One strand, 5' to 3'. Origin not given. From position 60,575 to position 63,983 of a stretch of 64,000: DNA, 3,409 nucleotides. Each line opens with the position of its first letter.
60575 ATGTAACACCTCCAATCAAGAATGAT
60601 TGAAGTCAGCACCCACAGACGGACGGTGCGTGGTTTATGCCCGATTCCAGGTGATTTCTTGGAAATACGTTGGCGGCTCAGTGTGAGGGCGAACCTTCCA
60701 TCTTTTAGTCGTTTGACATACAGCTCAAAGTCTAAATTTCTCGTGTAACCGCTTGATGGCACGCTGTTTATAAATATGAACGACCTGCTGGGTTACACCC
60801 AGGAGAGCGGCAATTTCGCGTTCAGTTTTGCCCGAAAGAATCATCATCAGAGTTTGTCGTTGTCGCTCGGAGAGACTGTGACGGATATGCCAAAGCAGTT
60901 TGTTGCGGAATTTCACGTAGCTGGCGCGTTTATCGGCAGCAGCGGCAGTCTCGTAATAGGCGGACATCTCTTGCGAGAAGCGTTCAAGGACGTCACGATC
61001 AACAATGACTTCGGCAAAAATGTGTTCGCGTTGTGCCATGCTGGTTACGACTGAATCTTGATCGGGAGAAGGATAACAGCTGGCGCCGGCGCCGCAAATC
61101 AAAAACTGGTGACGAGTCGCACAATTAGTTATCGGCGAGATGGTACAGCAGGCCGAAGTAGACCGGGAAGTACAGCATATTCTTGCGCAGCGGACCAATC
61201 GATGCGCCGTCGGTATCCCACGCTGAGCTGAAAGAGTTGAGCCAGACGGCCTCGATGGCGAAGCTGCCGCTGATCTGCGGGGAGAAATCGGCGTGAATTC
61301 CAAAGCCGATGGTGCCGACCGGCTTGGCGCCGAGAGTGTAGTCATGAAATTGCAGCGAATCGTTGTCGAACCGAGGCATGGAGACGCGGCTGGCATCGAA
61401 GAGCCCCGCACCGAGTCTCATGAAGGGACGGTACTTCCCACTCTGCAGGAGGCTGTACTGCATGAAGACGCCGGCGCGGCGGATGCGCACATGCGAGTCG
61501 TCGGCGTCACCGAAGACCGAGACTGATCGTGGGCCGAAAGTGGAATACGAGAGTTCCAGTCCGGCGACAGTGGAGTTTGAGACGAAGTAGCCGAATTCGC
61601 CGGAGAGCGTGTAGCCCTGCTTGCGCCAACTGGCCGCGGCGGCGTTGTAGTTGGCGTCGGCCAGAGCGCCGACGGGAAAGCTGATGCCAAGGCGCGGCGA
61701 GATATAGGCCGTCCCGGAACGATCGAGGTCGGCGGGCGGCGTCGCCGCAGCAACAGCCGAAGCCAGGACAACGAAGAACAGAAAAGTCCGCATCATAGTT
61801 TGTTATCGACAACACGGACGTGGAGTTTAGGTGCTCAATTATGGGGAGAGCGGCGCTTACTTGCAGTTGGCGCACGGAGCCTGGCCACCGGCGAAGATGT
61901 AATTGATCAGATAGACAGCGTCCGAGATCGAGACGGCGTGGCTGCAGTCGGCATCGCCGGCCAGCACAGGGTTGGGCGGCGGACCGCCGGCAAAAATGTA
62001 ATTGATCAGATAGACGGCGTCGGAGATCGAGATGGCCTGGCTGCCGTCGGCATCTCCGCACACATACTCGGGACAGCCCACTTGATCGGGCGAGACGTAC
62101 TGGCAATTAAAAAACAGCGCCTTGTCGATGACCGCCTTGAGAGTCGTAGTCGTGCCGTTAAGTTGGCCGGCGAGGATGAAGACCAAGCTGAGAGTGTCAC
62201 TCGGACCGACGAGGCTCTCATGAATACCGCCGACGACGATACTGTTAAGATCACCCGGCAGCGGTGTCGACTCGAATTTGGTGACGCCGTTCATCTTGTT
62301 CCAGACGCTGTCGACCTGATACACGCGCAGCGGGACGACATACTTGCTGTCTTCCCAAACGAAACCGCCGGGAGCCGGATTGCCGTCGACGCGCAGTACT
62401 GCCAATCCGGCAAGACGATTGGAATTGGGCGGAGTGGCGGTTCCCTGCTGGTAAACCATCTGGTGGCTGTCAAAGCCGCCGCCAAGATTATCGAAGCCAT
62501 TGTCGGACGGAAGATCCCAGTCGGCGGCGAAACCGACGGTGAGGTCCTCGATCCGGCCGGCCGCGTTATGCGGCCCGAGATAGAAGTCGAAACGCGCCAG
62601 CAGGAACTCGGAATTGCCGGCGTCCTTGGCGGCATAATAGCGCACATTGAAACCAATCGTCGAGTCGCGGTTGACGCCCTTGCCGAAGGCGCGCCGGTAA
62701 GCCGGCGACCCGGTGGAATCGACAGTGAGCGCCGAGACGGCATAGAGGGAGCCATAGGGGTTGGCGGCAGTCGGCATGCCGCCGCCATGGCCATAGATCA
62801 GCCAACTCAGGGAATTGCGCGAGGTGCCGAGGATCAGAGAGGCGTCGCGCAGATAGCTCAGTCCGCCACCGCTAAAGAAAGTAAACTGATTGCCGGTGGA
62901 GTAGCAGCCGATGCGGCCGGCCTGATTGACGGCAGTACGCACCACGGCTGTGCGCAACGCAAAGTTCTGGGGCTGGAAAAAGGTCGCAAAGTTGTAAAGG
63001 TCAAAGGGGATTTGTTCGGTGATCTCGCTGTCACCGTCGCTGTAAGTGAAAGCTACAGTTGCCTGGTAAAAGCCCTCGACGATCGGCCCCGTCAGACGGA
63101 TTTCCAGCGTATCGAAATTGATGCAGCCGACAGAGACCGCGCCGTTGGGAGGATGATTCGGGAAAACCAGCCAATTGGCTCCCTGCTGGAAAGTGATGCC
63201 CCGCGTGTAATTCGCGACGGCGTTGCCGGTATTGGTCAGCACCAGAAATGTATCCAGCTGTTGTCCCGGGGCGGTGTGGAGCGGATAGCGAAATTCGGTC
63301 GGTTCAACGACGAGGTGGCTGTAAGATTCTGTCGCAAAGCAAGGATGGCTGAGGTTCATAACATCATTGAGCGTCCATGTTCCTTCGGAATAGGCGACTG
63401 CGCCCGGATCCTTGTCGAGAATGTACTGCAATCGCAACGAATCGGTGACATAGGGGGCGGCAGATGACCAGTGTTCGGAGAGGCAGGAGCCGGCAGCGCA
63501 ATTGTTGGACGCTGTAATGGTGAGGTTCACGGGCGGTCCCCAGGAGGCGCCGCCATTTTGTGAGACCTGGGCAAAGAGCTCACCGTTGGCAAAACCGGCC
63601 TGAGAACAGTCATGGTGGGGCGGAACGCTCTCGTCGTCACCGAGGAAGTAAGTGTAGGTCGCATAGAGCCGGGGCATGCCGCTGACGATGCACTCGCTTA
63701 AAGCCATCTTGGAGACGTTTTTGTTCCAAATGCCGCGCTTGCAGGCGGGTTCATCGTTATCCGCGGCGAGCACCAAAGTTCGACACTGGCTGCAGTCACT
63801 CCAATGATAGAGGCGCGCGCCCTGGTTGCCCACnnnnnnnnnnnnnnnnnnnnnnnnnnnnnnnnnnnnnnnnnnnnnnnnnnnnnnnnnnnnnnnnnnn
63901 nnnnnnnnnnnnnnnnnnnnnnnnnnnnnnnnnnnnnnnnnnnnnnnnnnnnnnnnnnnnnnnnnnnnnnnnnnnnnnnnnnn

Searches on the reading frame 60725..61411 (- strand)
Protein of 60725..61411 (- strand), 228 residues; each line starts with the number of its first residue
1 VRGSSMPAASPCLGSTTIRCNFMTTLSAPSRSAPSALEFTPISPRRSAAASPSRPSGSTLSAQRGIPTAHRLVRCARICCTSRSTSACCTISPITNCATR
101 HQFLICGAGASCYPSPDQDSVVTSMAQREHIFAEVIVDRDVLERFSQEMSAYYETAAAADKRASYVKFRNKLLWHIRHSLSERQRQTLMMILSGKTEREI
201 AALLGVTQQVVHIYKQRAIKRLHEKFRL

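Call 33: search_protein_families(library=pfam, proteins=[window:60725-61411:-], max_evalue=0.001)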
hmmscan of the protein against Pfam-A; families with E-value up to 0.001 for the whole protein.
window:60725-61411:- (228 aa): 2 families
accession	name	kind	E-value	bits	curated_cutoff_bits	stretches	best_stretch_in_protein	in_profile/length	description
PF08281.18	Sigma70_r4_2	-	8.1e-08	32.2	25.7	1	179-222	10-54/54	Sigma-70, region 4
PF00196.25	GerE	-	1.2e-07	31.6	23.5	1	178-222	1-45/57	Bacterial regulatory proteins, luxR family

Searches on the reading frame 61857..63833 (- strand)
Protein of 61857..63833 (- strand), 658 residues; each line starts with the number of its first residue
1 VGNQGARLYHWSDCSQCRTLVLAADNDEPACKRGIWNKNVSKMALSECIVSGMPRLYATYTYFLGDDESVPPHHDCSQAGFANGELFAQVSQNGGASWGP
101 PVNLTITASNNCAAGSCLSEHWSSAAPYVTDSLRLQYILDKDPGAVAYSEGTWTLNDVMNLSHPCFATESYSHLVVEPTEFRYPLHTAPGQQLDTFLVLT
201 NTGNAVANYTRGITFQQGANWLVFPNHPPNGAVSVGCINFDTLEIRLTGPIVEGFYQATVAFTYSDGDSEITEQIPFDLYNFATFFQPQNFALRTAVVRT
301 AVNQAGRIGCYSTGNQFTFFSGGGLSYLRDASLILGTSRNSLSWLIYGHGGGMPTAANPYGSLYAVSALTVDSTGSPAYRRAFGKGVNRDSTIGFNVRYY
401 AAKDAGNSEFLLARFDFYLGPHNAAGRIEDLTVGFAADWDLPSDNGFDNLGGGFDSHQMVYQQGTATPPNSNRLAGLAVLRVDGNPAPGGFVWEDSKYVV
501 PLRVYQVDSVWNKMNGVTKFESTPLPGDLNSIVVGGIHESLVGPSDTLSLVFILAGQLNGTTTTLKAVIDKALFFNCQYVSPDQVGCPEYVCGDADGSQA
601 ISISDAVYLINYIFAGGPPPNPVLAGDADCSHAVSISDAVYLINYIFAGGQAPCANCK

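Call 33: search_protein_families(library=pfam, proteins=[window:61857-63833:-], max_evalue=0.001)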
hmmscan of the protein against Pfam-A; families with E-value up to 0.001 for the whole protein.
window:61857-63833:- (658 aa): 1 family
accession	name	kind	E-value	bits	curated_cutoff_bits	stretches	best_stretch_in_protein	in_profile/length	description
PF00404.24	Dockerin_1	-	0.00032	21.3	22.9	1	593-646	2-56/57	Dockerin type I domain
